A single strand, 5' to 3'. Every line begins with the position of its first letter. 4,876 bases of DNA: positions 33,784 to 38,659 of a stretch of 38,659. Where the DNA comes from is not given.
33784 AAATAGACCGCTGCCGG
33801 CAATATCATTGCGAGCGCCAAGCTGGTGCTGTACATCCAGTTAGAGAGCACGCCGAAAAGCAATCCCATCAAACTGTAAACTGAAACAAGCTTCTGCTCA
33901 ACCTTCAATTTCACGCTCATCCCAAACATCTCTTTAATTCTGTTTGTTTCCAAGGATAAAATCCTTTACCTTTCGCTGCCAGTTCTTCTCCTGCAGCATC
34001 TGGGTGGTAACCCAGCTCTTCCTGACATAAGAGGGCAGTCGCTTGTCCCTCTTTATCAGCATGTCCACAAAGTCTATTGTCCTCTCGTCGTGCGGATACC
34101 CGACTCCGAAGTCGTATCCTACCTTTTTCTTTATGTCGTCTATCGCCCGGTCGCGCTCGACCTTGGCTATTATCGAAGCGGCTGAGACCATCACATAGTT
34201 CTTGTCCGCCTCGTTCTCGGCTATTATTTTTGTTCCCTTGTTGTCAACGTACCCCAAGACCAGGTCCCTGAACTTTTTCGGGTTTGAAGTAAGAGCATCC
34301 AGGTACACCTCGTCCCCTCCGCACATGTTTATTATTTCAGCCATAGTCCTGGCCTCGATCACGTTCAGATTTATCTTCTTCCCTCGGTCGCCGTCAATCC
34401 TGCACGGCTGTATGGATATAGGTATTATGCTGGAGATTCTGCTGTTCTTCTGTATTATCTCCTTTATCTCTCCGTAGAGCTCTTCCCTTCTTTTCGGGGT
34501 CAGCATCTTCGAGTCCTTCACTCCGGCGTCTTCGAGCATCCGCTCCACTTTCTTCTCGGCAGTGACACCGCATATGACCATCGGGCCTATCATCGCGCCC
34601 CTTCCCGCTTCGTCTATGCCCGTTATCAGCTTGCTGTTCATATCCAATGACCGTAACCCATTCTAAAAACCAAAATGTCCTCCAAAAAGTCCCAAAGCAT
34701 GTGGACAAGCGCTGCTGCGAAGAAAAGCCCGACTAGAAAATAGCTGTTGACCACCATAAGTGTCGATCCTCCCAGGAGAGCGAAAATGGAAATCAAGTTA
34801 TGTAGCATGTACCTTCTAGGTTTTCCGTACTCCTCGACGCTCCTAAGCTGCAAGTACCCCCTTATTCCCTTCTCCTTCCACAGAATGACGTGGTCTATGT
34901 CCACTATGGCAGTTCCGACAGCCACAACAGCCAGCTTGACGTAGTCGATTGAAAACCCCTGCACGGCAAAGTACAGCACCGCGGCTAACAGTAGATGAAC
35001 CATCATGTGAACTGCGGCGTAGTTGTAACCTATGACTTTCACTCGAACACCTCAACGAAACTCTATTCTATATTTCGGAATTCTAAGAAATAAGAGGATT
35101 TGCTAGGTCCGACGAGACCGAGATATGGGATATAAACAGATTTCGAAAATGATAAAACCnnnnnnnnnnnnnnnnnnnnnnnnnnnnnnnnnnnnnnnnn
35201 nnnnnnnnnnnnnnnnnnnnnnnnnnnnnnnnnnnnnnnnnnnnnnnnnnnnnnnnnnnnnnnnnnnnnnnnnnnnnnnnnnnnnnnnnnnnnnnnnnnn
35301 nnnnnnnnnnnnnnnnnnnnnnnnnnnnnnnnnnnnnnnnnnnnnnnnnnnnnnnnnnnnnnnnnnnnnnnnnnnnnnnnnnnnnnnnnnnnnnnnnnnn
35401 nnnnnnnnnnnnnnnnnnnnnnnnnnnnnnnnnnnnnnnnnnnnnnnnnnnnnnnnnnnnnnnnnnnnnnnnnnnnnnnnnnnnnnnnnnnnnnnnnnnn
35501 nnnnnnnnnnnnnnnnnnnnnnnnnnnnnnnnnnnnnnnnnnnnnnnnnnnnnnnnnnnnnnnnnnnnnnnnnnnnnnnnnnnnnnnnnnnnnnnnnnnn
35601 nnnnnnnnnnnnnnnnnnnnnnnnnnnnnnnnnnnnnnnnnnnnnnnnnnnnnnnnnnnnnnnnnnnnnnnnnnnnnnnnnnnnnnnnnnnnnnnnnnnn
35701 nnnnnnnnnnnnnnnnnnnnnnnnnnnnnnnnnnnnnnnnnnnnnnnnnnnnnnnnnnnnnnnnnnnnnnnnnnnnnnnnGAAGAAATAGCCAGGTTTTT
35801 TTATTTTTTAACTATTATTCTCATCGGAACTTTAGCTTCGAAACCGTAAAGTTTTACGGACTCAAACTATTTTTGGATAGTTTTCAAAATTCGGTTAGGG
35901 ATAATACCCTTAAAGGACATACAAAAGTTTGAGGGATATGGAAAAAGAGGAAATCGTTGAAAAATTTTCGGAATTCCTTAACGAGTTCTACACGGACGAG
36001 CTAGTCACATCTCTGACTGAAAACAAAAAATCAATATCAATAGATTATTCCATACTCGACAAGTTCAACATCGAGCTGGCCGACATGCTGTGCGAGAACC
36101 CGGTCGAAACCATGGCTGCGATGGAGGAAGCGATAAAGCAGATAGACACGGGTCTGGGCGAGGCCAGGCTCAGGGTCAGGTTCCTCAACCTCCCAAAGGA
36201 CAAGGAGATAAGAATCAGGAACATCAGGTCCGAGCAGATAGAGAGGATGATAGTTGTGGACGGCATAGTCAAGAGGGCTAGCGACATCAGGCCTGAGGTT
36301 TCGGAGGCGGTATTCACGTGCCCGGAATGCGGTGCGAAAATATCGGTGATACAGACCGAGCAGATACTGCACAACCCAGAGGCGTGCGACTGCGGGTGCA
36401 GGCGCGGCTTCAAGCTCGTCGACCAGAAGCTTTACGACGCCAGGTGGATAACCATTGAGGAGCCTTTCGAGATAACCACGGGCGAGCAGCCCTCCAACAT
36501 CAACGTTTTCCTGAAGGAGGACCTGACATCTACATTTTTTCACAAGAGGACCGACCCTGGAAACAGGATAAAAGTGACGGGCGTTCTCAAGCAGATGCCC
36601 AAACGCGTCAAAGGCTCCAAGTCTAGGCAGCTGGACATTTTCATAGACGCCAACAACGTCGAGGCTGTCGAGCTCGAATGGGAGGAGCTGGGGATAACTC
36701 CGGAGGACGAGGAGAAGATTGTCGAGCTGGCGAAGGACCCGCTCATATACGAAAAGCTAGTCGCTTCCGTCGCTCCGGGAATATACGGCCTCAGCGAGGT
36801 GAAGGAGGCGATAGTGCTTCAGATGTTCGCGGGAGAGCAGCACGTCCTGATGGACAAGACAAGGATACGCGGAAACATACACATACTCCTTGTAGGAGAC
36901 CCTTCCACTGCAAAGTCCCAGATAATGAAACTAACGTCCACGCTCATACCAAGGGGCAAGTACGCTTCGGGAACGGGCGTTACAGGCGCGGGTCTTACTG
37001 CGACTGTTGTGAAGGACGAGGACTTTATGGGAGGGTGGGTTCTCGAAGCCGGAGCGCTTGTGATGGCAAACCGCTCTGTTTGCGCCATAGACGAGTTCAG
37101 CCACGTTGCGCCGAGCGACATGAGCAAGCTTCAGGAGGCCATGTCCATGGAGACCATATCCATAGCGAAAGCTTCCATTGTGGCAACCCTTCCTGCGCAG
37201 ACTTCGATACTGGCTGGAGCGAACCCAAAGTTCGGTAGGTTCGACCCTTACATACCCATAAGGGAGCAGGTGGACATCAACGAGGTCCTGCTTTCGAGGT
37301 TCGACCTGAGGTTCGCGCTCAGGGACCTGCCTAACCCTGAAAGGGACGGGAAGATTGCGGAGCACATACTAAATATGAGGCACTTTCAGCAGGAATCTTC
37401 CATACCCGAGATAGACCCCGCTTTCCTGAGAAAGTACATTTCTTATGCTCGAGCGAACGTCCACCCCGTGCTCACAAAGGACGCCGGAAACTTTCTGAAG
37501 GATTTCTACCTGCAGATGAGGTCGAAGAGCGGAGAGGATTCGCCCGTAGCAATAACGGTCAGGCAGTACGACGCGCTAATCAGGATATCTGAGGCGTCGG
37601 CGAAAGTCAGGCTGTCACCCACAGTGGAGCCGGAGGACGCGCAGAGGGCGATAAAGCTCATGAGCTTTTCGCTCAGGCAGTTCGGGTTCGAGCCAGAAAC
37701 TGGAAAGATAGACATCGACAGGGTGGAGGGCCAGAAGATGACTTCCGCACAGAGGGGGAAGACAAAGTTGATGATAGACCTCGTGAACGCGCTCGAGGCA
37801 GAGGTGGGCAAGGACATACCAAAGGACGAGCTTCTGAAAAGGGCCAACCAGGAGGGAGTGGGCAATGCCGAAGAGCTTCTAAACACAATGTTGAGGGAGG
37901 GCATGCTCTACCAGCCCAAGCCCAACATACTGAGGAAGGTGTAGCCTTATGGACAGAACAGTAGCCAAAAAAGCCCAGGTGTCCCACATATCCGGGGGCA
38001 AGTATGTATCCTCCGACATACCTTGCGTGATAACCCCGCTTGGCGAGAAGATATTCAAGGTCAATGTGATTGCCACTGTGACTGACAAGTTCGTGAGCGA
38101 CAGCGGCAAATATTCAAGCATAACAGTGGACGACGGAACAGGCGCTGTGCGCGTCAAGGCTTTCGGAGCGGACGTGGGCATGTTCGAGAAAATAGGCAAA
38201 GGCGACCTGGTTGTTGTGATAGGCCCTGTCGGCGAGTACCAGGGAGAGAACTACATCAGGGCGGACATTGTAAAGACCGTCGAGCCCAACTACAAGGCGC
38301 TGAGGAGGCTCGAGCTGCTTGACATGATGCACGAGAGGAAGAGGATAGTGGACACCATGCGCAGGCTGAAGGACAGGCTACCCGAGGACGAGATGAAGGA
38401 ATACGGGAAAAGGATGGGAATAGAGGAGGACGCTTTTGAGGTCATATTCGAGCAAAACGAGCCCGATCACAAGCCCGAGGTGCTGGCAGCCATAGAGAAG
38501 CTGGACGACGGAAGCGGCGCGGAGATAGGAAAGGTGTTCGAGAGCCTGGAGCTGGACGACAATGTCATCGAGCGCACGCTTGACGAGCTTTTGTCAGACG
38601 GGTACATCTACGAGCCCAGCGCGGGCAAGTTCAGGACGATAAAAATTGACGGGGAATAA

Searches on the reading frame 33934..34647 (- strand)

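Call 14: search_protein_families(library=pfam, proteins=[window:33934-34647:-], max_evalue=0.001)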
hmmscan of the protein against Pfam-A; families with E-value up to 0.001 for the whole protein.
window:33934-34647:- (237 aa): 1 family
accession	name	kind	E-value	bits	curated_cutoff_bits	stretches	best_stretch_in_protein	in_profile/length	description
PF01351.25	RNase_HII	-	2.1e-42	145.7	25.8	1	10-215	2-199/199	Ribonuclease HII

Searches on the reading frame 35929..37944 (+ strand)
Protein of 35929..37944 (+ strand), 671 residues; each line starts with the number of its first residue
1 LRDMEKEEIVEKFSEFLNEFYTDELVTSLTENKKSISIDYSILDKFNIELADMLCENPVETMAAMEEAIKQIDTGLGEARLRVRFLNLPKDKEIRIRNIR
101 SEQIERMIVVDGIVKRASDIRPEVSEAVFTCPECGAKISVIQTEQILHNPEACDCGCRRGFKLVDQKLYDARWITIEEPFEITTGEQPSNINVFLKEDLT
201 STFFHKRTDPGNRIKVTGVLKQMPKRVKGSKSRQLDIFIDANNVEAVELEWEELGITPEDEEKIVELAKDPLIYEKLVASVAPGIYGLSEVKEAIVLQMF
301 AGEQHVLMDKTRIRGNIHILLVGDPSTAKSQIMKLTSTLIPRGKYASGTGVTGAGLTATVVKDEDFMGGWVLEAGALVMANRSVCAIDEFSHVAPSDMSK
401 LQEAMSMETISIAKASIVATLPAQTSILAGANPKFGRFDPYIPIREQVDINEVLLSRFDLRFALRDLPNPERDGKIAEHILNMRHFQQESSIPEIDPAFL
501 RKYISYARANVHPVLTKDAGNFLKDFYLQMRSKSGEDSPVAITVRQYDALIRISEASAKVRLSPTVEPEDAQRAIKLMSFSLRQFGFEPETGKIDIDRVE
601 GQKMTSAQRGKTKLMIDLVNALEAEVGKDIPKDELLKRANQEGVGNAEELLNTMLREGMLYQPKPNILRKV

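Call 14: search_protein_families(library=pfam, proteins=[window:35929-37944:+], max_evalue=0.001)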
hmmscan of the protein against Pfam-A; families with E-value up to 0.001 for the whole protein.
window:35929-37944:+ (671 aa): 5 families
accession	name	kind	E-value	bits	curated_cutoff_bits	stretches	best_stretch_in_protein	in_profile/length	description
PF00493.29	MCM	-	2.9e-81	272.3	23.3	1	260-483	1-223/224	MCM P-loop domain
PF17855.7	MCM_lid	-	1.2e-27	96.6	27.4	1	499-581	2-86/87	MCM AAA-lid domain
PF17207.9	MCM_OB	-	1.9e-21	76.6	24.8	1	96-223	2-125/126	MCM OB domain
PF14551.11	MCM_N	-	4.7e-09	37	24.9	1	11-72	2-72/95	MCM N-terminal domain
PF01078.27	Mg_chelatase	-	4.5e-06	26.6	20.3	1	368-433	93-158/207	Magnesium chelatase, subunit ChlI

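Call 64: search_protein_representatives(protein=window:35929-37944:+)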
Query: 671 residues. Proteins with E-value up to 0.001 (for the whole library): 14581; up to 1e-10: 8465; up to 1e-30: 4531. The best 150 are listed.
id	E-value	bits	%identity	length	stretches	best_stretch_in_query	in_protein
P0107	0.0e+00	1051.0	68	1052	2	326-669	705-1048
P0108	5.4e-287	969.7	65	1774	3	4-371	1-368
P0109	6.7e-271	916.5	62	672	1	4-670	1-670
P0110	1.2e-270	915.7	63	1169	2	4-352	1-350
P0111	4.3e-270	913.9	62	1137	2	4-378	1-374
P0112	3.0e-261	884.6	60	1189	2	4-408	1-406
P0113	8.9e-251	850.1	59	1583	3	4-328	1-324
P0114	4.0e-250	847.9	59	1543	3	4-327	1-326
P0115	2.3e-236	802.5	56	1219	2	6-330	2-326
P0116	3.8e-227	772.0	53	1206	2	10-397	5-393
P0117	1.7e-217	740.1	51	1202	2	10-409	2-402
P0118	2.6e-217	739.5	53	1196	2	10-410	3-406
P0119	6.6e-213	725.0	51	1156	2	352-671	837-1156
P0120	1.3e-209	714.0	51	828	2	8-378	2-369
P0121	8.2e-206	701.5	52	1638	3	11-352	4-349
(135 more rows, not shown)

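Call 66: list_cluster_members(proteins=[P0107, P0108, P0109, P0110, P0111, P0112, P0113, P0114, P0115, P0116])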
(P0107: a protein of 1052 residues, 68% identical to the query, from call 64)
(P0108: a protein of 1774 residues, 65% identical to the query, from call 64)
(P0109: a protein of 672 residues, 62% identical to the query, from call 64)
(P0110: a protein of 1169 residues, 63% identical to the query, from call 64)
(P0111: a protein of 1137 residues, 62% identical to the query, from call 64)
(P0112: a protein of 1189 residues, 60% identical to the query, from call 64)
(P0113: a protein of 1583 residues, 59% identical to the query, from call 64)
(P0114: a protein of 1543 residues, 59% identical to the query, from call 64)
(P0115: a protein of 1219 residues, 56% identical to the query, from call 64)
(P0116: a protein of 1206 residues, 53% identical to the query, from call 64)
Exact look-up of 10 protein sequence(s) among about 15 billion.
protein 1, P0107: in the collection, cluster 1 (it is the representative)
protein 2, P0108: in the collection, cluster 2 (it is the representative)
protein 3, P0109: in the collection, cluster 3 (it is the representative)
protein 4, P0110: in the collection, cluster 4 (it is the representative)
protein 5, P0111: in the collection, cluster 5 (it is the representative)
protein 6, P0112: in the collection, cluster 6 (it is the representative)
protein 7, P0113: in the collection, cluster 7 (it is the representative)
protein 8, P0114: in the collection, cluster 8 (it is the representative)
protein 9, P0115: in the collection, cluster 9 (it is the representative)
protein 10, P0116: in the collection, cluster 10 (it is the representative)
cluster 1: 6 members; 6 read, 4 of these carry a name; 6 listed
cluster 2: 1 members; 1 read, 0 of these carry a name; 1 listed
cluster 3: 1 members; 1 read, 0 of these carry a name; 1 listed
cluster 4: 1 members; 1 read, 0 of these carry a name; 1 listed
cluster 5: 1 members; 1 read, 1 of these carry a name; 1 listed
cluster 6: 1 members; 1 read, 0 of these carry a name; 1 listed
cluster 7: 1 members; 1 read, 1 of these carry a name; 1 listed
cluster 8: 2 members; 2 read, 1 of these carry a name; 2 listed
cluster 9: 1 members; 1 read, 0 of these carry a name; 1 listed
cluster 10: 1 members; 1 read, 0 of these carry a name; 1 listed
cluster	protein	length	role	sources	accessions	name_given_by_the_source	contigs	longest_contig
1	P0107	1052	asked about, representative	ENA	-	-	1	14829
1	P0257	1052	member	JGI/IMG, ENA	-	replicative DNA helicase Mcm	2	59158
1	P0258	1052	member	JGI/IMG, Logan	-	replicative DNA helicase Mcm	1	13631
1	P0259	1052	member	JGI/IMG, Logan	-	DNA replicative helicase MCM subunit Mcm2 (Cdc46/Mcm family)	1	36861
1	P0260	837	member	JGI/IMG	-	DNA replicative helicase MCM subunit Mcm2 (Cdc46/Mcm family)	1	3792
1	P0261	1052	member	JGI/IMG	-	-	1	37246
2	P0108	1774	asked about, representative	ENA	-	-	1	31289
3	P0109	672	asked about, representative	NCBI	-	-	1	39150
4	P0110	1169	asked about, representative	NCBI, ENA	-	-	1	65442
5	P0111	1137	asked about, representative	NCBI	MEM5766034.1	MAG: LAGLIDADG family homing endonuclease [Candidatus Aenigmatarchaeota archaeon]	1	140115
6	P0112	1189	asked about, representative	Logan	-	-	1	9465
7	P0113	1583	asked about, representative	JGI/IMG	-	replicative DNA helicase Mcm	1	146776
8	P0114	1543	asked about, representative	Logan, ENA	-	-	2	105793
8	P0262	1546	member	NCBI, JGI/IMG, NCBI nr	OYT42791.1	MAG: hypothetical protein B6U78_00100 [Candidatus Aenigmarchaeota archaeon ex4484_224]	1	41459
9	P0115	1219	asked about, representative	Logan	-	-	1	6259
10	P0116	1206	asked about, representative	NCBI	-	-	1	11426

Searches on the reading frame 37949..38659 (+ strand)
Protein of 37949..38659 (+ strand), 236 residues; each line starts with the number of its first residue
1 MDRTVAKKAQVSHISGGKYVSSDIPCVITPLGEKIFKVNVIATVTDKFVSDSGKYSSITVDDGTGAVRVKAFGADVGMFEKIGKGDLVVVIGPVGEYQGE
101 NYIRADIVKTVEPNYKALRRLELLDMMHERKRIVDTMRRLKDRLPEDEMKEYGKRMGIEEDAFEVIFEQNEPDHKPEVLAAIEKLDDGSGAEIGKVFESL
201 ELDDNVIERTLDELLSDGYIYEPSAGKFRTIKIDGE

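Call 82: search_protein_families(library=pfam, proteins=[window:37949-38659:+], max_evalue=0.0001)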
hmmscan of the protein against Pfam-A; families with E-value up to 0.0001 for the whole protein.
window:37949-38659:+ (236 aa): 1 family
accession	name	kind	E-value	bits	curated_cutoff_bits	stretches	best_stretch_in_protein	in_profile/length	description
PF01336.31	tRNA_anti-codon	-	1.4e-08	35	27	1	38-105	1-69/75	OB-fold nucleic acid binding domain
